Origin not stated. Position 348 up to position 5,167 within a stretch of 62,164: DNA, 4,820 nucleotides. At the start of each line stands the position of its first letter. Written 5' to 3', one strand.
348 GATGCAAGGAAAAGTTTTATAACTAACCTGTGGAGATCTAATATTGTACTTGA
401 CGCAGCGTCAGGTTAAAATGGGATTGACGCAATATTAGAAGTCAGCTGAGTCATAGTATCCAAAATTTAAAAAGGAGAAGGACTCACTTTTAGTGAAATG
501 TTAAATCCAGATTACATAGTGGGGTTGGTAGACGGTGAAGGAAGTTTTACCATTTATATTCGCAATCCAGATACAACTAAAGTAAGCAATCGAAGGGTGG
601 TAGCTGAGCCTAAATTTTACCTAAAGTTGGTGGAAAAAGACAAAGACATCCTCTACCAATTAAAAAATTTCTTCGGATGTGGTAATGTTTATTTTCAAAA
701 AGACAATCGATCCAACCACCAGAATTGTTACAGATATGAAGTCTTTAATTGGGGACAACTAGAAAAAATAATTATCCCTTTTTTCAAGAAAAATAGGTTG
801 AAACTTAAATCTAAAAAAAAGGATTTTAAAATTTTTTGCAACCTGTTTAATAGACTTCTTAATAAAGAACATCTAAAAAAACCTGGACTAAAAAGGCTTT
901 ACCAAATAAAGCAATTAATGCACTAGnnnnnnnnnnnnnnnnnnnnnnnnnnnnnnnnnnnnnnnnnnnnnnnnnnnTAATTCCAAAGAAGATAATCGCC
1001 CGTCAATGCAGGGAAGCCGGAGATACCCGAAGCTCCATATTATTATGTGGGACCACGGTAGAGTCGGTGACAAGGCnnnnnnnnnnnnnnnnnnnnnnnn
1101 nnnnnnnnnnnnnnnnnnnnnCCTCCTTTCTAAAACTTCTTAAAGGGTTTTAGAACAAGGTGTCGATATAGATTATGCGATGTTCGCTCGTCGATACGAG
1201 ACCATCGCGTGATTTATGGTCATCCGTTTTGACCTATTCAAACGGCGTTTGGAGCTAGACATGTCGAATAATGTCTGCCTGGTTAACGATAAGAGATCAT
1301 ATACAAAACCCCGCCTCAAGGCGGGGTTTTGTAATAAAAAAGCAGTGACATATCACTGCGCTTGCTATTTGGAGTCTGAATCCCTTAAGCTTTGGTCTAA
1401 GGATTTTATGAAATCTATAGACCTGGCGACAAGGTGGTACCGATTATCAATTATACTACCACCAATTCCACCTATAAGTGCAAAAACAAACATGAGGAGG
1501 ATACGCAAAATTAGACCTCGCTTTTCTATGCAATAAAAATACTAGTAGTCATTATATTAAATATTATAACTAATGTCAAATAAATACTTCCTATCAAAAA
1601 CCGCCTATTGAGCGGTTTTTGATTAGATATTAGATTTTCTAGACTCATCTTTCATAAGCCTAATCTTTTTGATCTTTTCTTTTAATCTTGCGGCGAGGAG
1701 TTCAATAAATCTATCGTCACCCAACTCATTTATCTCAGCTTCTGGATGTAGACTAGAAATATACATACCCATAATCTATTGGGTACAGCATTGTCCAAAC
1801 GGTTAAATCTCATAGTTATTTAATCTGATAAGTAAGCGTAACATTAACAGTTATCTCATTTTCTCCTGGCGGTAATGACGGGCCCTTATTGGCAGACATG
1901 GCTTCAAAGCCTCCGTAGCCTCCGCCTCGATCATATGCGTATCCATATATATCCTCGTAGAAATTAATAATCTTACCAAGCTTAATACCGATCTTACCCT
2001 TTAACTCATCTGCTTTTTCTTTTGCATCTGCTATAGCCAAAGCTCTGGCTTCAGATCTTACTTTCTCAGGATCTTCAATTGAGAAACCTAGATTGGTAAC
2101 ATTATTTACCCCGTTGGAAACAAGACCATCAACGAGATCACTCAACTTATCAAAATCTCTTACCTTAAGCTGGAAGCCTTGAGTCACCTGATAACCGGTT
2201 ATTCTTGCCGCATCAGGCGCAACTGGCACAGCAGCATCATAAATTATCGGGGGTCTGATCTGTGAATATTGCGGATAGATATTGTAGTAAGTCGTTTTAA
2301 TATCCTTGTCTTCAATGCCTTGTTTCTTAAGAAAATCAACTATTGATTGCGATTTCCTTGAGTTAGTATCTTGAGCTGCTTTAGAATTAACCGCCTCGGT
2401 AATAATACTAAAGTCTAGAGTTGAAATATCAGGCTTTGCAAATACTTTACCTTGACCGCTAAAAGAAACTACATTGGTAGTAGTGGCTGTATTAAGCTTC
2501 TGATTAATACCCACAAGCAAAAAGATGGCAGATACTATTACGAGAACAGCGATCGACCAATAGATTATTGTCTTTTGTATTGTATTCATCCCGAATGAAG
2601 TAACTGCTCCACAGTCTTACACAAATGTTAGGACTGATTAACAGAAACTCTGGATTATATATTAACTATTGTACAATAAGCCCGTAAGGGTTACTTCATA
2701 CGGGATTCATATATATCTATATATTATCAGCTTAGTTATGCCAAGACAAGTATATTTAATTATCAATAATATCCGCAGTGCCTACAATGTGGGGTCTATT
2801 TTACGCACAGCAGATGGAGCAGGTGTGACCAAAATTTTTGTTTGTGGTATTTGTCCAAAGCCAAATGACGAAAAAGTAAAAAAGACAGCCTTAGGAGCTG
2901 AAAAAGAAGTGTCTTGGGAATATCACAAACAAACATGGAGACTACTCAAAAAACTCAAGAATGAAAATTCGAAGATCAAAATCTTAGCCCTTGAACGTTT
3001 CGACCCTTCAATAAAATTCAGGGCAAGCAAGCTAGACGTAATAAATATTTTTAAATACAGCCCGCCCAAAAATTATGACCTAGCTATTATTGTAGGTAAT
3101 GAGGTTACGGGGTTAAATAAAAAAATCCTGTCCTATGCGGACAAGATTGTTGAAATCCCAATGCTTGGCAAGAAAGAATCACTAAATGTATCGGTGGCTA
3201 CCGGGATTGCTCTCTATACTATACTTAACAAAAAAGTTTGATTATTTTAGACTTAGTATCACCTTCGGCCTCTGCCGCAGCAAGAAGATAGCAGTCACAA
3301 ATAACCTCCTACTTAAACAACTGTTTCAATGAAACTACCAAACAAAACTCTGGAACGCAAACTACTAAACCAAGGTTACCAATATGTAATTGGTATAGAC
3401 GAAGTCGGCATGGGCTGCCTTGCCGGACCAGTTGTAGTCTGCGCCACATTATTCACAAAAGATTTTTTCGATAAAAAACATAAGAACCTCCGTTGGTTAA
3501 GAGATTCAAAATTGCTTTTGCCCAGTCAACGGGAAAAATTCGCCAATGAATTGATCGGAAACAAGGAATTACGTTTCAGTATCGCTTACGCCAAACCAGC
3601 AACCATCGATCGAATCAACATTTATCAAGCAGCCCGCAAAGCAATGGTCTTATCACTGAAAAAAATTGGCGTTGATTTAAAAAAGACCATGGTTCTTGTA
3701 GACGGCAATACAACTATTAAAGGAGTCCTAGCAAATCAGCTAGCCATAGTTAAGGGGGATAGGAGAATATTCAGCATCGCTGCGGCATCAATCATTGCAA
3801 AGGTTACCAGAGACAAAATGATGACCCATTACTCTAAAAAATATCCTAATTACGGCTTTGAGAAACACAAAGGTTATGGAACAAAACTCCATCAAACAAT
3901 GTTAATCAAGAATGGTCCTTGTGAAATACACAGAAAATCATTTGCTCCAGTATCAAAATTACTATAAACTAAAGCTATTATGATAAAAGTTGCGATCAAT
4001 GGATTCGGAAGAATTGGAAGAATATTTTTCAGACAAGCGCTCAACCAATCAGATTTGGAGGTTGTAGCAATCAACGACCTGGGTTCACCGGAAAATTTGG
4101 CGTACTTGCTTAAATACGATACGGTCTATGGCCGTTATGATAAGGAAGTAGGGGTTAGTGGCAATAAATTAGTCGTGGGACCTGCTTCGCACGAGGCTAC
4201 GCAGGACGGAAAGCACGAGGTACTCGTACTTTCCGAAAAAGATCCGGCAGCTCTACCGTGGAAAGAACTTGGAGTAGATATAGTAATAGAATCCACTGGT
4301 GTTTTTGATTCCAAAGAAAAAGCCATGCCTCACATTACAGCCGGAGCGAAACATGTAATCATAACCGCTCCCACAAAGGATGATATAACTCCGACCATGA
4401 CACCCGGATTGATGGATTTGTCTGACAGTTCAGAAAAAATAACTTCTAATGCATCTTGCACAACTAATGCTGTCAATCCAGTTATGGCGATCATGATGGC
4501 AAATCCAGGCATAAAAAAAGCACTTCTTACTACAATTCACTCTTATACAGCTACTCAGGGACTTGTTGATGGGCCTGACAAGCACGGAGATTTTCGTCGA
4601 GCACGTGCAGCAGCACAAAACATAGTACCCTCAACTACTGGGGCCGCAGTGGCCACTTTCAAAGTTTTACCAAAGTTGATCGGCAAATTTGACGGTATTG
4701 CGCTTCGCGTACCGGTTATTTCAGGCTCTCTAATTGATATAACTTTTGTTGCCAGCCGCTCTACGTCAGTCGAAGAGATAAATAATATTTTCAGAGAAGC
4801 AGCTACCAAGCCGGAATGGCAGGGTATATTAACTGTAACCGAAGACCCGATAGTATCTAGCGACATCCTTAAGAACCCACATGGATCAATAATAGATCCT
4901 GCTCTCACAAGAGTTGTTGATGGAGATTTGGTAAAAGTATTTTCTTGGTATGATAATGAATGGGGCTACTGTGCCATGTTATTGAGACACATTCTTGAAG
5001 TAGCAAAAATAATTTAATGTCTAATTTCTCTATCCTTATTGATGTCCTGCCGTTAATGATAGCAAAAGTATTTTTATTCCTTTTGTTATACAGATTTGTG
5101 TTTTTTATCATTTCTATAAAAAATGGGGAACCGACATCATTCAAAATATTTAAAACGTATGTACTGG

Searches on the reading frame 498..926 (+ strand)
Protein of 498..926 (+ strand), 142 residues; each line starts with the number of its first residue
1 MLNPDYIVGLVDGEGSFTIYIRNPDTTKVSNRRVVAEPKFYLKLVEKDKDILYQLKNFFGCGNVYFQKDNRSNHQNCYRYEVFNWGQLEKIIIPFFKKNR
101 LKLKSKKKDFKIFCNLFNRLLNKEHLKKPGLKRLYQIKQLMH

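Call 61: search_protein_families(library=pfam, proteins=[window:498-926:+], max_evalue=0.01)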
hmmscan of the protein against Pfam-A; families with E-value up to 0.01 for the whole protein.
window:498-926:+ (142 aa): 2 families
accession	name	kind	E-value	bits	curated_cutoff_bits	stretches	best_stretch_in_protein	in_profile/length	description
PF00961.24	LAGLIDADG_1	-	2.1e-17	64.3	23.1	1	7-115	1-100/102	LAGLIDADG endonuclease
PF19079.5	CFSR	-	0.0095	16.6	27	0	12-29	14-31/49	Collagen-flanked surface repeat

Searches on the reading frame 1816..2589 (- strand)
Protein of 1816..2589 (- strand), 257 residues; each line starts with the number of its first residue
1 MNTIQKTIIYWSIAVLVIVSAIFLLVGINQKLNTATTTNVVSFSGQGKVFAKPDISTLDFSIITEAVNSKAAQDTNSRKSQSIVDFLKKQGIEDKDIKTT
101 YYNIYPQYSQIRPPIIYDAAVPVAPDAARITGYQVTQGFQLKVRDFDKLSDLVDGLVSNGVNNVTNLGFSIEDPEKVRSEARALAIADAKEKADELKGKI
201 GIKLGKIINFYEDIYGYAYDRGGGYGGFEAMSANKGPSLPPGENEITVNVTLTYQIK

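Call 17: search_protein_families(library=pfam, proteins=[window:1816-2589:-], max_evalue=0.001)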
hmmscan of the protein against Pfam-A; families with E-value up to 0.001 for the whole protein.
window:1816-2589:- (257 aa): 1 family
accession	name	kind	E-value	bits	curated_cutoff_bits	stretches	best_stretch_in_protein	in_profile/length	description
PF04402.19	SIMPL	-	3e-48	165.2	25.2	1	41-254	1-205/205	Protein of unknown function (DUF541)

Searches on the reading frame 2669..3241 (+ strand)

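Call 17: search_protein_families(library=pfam, proteins=[window:2669-3241:+], max_evalue=0.001)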
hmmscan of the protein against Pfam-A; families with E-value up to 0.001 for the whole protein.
window:2669-3241:+ (190 aa): 1 family
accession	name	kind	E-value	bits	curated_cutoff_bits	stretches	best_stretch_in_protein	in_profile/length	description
PF00588.24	SpoU_methylase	-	3.8e-32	111.8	29.7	1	28-183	2-142/142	SpoU rRNA Methylase family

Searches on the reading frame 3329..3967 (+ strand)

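Call 17: search_protein_families(library=pfam, proteins=[window:3329-3967:+], max_evalue=0.001)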
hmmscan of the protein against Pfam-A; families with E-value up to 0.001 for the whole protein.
window:3329-3967:+ (212 aa): 1 family
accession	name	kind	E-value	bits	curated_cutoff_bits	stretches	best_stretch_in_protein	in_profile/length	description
PF01351.25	RNase_HII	-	1.7e-38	132.9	25.8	1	21-207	1-198/199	Ribonuclease HII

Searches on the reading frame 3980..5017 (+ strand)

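Call 16: search_protein_families(library=pfam, proteins=[window:3980-5017:+], max_evalue=0.001)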
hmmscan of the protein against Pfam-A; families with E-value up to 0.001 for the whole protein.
window:3980-5017:+ (345 aa): 2 families
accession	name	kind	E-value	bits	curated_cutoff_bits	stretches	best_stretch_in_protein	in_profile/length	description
PF02800.25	Gp_dh_C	-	7.8e-53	178.7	24.4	1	167-324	3-158/158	Glyceraldehyde 3-phosphate dehydrogenase, C-terminal domain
PF00044.30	Gp_dh_N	-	3.9e-36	123.8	31.7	1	2-111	1-100/101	Glyceraldehyde 3-phosphate dehydrogenase, NAD binding domain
